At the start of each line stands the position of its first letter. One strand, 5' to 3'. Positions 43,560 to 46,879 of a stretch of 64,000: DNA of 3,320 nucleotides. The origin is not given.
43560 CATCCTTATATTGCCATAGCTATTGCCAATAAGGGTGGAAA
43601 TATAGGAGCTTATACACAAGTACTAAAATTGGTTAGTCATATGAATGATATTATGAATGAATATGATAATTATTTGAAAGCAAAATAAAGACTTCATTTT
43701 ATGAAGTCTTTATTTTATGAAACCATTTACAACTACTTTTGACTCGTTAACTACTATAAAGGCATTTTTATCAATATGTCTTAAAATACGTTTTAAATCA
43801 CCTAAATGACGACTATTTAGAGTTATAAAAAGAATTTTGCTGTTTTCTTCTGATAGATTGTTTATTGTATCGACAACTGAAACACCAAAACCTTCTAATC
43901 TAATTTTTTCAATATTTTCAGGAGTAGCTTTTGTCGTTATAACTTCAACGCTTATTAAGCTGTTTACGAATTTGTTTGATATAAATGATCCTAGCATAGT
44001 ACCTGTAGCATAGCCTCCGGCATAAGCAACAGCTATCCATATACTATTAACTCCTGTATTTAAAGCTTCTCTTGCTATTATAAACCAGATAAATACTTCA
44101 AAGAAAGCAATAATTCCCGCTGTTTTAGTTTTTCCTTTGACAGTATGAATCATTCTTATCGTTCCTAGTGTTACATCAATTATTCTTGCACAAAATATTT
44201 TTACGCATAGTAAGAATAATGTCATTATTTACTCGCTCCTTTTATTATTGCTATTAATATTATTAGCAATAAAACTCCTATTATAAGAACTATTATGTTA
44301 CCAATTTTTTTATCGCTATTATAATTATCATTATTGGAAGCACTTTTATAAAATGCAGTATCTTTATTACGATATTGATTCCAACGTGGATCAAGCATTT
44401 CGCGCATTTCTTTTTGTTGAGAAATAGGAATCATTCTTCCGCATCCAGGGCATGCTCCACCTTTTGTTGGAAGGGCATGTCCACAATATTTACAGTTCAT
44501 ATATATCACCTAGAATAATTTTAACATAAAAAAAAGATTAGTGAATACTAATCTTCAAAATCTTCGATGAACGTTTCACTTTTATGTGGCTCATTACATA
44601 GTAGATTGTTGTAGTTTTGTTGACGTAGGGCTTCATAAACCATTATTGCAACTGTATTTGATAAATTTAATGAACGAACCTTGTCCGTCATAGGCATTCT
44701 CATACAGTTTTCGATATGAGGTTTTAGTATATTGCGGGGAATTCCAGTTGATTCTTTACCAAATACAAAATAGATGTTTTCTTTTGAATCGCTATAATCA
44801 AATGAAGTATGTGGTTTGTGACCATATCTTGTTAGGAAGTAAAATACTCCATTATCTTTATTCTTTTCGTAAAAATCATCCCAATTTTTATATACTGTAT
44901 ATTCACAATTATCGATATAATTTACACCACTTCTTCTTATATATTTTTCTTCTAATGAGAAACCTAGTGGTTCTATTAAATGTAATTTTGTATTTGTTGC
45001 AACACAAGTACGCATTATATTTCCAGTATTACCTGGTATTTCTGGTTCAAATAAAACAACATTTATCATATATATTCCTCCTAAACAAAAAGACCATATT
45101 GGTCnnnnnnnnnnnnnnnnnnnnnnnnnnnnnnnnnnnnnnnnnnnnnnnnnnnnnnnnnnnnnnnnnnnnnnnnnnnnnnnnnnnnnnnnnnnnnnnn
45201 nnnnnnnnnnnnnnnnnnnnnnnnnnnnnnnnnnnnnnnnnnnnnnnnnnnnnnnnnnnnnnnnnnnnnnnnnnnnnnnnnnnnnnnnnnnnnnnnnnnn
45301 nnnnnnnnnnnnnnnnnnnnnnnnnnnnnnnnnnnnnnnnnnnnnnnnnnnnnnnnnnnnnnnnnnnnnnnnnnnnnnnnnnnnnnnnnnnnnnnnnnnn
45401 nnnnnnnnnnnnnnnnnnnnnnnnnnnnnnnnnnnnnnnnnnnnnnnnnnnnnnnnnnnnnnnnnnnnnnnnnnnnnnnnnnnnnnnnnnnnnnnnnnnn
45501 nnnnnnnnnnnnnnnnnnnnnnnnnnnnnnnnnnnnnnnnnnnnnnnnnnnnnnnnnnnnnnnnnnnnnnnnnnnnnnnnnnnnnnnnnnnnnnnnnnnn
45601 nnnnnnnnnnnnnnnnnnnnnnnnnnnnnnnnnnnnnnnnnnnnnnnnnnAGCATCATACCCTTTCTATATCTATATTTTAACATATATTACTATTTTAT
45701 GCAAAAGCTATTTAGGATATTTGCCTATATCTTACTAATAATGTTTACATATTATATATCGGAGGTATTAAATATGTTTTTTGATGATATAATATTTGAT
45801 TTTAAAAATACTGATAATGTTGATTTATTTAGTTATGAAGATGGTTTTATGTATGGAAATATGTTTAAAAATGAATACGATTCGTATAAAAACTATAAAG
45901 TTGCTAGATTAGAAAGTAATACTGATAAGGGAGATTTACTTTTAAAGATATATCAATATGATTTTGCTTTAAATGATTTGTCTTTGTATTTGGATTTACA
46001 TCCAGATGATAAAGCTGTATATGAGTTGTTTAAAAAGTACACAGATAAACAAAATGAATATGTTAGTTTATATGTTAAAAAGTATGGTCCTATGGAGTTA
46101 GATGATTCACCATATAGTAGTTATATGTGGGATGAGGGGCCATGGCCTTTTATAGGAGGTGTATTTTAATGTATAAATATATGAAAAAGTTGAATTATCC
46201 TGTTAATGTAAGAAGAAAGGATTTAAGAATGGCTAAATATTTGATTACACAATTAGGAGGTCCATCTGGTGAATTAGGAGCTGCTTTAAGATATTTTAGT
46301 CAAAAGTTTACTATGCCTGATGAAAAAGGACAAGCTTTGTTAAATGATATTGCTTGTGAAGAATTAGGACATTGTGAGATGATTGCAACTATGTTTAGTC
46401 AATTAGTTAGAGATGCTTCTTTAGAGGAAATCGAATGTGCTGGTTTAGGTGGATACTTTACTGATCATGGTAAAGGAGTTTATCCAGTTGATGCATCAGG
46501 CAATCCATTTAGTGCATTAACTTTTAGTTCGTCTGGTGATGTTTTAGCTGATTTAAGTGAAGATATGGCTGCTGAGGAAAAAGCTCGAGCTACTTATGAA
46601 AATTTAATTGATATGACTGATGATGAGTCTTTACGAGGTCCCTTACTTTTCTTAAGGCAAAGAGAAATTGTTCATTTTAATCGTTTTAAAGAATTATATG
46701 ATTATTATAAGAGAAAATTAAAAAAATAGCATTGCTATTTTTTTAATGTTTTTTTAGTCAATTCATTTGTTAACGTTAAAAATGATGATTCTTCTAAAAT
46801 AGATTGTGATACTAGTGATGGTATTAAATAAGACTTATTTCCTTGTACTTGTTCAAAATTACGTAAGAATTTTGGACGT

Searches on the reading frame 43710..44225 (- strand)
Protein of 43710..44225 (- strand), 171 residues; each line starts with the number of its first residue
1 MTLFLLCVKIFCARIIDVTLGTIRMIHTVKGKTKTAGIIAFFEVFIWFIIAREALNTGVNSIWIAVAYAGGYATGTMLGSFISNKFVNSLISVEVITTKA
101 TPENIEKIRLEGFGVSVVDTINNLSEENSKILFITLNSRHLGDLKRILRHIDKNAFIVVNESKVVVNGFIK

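Call 67: search_protein_families(library=pfam, proteins=[window:43710-44225:-], max_evalue=0.00001)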
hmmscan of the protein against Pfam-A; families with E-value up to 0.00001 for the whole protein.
window:43710-44225:- (171 aa): 2 families
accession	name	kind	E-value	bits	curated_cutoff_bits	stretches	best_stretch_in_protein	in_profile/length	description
PF18955.5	DUF5698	-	2.8e-14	53.7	27.5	1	22-79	1-57/58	Domain of unknown function (DUF5698)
PF10035.14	DUF2179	-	1.1e-08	35.1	22.8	1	114-165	2-53/55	Uncharacterized protein conserved in bacteria (DUF2179)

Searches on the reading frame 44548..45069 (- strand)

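Call 67: search_protein_families(library=pfam, proteins=[window:44548-45069:-], max_evalue=0.00001)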
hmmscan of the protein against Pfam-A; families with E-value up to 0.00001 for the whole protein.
window:44548-45069:- (173 aa): 1 family
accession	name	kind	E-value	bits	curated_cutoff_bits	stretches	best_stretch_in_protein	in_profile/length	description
PF00588.24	SpoU_methylase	-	3.5e-33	115.1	29.7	1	2-145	2-142/142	SpoU rRNA Methylase family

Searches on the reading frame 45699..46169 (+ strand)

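Call 3: search_protein_families(library=pfam, proteins=[window:45699-46169:+], max_evalue=0.1)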
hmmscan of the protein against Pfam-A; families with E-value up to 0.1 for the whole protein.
window:45699-46169:+ (156 aa): 1 family
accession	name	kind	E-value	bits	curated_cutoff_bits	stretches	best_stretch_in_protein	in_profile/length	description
PF12652.12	CotJB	-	1.1e-19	70.8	29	1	80-151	3-75/76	CotJB protein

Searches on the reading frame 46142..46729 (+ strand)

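Call 3: search_protein_families(library=pfam, proteins=[window:46142-46729:+], max_evalue=0.1)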
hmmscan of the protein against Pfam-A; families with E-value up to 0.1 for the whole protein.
window:46142-46729:+ (195 aa): 3 families
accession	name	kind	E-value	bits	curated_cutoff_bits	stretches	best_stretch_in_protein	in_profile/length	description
PF05067.18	Mn_catalase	-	1.2e-49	169.2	27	1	10-184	1-189/284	Manganese containing catalase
PF03232.19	COQ7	-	0.00098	19.2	23.5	1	42-95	12-67/169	Ubiquinone biosynthesis protein COQ7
PF02915.23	Rubrerythrin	-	0.013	16.4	22.8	0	141-186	92-137/137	Rubrerythrin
